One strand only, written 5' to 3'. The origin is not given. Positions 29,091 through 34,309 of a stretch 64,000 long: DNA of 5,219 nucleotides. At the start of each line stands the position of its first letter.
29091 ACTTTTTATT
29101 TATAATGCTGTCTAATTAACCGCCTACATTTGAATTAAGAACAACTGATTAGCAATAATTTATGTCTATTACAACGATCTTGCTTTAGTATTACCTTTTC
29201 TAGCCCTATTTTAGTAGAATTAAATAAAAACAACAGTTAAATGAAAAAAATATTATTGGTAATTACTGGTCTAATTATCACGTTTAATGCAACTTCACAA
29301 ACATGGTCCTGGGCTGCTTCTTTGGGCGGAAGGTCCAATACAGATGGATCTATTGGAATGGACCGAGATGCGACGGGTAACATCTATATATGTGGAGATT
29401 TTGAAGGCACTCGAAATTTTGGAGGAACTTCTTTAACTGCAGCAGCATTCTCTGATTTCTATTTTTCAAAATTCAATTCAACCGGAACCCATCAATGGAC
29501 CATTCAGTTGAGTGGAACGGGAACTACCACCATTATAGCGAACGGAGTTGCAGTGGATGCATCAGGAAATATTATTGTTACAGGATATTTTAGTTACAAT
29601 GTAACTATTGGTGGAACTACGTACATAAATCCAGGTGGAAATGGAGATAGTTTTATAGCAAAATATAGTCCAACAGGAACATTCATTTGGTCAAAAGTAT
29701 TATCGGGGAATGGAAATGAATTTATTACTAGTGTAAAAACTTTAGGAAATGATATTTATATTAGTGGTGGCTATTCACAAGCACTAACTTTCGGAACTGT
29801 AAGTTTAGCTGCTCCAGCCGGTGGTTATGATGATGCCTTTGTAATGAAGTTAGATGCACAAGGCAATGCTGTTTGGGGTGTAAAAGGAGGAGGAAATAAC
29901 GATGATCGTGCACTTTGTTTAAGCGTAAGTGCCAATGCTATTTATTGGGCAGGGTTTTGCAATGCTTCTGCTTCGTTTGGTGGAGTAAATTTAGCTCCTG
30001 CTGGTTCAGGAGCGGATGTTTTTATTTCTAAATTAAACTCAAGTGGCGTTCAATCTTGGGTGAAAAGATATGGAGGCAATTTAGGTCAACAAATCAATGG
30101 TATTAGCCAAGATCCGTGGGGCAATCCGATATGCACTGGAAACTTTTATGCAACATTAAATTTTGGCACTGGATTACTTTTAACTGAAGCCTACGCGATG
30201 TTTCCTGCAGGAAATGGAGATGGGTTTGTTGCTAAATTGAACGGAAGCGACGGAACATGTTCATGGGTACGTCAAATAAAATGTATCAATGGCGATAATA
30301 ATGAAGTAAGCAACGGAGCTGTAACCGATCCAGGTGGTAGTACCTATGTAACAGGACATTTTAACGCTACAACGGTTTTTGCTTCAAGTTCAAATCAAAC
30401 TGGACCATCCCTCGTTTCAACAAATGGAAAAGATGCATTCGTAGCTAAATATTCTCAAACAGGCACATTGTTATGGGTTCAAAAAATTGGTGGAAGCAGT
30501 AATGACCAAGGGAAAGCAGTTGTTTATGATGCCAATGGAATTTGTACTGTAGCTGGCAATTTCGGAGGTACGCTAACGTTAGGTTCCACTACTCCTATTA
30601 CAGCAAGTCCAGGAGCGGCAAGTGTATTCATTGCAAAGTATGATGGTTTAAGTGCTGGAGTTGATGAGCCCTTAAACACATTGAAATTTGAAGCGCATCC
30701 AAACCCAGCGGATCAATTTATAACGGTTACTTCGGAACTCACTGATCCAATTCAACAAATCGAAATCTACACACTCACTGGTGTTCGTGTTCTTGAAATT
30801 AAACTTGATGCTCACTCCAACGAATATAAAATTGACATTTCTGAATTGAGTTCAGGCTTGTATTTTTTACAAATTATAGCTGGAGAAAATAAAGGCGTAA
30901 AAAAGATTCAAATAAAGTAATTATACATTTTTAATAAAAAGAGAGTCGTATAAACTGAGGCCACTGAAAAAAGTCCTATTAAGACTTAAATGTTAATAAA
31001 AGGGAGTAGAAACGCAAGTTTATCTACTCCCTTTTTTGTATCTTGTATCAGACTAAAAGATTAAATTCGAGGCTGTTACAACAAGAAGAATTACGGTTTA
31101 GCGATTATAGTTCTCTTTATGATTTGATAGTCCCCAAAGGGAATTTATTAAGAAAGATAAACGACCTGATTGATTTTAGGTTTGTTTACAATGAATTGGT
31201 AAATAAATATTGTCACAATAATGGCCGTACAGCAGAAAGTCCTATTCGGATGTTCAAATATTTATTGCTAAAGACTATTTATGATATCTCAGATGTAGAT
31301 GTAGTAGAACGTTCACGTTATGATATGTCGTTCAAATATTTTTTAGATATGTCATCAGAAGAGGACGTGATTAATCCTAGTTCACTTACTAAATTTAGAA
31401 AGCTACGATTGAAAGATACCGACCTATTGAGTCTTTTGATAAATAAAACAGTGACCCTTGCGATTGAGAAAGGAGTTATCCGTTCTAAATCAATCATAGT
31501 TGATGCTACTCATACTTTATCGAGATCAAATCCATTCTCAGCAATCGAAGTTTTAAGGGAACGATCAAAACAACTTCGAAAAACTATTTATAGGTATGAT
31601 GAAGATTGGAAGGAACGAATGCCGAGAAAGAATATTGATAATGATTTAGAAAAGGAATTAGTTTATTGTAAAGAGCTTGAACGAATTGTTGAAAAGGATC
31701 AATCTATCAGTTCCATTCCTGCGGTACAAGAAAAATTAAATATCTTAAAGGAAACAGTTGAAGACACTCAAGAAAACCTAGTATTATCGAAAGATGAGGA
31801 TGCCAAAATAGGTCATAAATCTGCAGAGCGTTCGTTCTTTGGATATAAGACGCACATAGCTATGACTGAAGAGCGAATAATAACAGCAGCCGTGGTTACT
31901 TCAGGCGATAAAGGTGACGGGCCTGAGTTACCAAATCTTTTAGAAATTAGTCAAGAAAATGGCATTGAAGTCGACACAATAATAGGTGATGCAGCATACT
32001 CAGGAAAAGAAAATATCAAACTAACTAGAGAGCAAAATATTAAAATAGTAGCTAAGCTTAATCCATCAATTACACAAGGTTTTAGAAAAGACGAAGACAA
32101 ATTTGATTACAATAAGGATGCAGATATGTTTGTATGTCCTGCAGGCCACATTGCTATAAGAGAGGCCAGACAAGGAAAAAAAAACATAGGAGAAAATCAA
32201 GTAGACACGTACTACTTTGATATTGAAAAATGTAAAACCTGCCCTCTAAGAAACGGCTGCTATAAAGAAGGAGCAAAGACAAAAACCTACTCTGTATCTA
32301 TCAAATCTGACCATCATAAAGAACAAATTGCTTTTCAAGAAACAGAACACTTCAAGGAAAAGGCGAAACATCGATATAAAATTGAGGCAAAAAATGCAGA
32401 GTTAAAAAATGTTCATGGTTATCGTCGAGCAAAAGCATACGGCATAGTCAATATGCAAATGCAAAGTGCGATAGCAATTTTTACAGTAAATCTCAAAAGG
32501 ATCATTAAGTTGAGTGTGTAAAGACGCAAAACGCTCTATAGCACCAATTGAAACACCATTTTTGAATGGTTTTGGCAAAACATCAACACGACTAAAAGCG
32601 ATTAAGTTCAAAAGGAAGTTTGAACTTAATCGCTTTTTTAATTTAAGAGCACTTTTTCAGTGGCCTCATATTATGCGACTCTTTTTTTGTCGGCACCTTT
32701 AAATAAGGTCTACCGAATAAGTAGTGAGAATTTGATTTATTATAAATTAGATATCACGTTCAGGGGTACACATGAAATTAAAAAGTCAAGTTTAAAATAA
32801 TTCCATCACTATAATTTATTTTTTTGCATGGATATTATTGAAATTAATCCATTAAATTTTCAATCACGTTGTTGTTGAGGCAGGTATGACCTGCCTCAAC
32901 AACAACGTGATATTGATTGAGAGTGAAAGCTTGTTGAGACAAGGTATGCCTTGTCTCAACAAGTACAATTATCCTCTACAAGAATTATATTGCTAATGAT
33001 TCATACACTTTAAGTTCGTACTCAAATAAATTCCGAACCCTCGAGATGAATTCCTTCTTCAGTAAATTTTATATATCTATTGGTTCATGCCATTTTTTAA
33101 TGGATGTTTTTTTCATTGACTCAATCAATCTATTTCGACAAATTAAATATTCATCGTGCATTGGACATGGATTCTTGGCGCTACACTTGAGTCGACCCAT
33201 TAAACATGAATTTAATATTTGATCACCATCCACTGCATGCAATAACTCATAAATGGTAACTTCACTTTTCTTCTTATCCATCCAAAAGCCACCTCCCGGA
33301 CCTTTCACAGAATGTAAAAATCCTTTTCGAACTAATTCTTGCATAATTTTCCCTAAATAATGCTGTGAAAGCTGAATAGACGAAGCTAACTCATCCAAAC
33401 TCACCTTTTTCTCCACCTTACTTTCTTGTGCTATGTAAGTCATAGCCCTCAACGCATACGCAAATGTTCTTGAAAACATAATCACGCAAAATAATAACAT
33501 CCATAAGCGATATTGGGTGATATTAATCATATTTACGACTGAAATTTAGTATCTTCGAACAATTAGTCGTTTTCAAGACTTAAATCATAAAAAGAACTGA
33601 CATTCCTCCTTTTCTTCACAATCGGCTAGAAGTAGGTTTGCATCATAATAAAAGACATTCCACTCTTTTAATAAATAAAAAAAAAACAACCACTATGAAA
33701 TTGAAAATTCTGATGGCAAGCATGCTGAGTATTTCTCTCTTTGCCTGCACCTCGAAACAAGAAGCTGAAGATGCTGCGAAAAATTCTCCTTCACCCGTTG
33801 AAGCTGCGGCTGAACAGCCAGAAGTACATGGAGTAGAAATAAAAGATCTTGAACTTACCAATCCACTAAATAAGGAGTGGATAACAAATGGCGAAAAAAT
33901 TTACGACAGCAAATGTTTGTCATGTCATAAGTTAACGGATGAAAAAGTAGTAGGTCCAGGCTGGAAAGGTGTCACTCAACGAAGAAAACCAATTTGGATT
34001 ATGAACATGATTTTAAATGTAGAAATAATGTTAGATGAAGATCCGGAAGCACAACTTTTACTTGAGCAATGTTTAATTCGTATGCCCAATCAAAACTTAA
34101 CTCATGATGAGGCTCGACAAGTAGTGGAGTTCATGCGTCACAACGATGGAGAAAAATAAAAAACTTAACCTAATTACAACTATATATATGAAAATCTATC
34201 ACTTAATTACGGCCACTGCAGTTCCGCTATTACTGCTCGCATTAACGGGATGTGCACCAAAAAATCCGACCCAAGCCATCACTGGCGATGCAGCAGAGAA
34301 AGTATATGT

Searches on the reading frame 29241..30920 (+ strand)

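Call 91: search_protein_families(library=pfam, max_evalue=0.00001, proteins=[window:29241-30920:+])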
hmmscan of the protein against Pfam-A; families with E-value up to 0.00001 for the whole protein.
window:29241-30920:+ (559 aa): 1 family
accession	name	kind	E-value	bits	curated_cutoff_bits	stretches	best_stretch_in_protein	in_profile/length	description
PF18962.6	Por_Secre_tail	-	7.7e-14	52.2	27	1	487-558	3-75/75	Secretion system C-terminal sorting domain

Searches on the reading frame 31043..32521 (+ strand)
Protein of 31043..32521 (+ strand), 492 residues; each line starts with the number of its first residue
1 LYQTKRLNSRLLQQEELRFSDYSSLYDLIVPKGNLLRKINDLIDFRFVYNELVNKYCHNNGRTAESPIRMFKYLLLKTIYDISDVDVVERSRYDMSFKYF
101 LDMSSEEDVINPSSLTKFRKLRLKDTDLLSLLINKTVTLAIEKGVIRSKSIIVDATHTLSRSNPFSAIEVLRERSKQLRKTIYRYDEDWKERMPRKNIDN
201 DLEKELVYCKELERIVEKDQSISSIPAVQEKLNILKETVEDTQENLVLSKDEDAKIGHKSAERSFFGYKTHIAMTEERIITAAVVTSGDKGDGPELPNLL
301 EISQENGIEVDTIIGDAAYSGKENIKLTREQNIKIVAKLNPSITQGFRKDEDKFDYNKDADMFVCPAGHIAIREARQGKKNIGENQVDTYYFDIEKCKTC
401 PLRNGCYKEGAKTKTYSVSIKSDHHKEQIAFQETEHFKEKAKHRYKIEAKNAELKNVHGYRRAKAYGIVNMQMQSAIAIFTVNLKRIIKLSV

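Call 91: search_protein_families(library=pfam, max_evalue=0.00001, proteins=[window:31043-32521:+])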
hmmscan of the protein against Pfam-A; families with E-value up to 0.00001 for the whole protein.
window:31043-32521:+ (492 aa): 3 families
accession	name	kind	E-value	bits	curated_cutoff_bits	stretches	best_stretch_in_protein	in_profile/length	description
PF13751.12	DDE_Tnp_1_6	-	4.3e-18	66.2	25.1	1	364-487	1-124/125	Transposase DDE domain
PF05598.16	DUF772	-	1.7e-16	60.4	23.1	1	61-129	1-67/74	Transposase domain (DUF772)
PF01609.27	DDE_Tnp_1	-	2e-15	57.6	23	1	252-484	21-200/200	Transposase DDE domain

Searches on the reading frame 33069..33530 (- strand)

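Call 72: search_protein_families(library=pfam, max_evalue=0.00001, proteins=[window:33069-33530:-])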
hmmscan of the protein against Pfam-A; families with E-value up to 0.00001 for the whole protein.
window:33069-33530:- (153 aa): 1 family
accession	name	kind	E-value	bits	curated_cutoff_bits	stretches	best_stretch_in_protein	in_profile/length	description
PF02082.26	Rrf2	-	2.6e-26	92.8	30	1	20-146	2-128/132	Iron-dependent Transcriptional regulator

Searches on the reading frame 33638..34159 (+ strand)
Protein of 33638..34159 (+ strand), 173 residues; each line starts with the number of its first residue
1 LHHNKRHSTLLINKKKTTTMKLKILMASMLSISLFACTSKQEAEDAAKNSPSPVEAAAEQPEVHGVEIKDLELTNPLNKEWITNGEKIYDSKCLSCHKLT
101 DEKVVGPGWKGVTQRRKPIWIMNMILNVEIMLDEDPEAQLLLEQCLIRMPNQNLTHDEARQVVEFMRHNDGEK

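Call 72: search_protein_families(library=pfam, max_evalue=0.00001, proteins=[window:33638-34159:+])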
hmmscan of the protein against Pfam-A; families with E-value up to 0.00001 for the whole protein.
window:33638-34159:+ (173 aa): 1 family
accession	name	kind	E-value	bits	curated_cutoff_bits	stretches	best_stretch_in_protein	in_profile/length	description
PF00034.26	Cytochrom_C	-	2.5e-08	35.5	21.3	1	83-168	2-88/90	Cytochrome c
